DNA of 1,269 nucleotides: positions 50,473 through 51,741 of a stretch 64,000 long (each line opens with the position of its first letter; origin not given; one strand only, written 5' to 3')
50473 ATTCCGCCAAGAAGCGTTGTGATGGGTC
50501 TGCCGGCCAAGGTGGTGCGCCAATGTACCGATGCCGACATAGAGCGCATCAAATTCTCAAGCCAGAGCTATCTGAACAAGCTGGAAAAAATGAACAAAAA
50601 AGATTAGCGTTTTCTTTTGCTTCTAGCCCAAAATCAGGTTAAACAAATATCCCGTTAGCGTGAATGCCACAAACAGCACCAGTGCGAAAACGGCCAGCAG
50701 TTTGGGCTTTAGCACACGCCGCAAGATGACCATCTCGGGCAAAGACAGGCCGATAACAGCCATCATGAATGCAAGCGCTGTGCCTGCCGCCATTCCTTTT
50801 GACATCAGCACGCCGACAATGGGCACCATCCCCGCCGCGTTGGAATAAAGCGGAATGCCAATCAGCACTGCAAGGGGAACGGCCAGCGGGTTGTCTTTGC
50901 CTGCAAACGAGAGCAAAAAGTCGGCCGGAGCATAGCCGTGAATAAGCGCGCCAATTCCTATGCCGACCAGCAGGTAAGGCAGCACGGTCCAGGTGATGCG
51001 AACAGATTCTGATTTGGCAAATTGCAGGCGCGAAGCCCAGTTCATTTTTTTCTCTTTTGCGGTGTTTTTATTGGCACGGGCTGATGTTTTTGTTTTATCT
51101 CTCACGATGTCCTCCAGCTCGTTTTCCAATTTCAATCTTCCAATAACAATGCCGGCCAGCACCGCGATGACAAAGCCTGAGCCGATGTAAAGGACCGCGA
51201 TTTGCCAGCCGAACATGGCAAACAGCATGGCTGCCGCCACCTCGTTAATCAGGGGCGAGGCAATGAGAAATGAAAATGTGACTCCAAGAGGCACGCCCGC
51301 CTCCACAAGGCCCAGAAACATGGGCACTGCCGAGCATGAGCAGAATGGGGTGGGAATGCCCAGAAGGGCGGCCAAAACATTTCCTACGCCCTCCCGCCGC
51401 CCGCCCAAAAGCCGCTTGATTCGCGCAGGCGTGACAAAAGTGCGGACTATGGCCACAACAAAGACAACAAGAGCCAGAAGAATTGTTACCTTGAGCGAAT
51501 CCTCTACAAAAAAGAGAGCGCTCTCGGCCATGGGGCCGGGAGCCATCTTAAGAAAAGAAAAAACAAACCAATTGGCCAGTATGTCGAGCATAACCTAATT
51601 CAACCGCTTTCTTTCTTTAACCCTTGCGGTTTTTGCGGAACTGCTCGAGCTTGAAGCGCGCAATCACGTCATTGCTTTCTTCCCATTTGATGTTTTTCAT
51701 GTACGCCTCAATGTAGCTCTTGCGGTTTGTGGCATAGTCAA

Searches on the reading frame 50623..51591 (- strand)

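Call 8: search_protein_families(library=ncbifam, proteins=[window:50623-51591:-], max_evalue=0.01)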
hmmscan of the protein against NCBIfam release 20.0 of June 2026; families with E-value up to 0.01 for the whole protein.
window:50623-51591:- (322 aa): 2 families
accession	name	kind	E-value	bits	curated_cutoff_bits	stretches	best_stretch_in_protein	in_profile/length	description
NF040736.1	efflux_SaoE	equivalog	3.9e-36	125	325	1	41-321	23-298/352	efflux transporter SaoE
NF033936.1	CuZnOut_SO0444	equivalog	9.7e-34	117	300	1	36-320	9-312/351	SO_0444 family Cu/Zn efflux transporter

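Call 9: search_protein_families(library=pfam, proteins=[window:50623-51591:-], max_evalue=0.01)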
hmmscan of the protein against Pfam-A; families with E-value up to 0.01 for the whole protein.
window:50623-51591:- (322 aa): 1 family
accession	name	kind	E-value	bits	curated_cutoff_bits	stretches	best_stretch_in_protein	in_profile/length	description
PF03773.19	ArsP_1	-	6.8e-76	255.7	32.3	1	26-318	7-293/294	Predicted permease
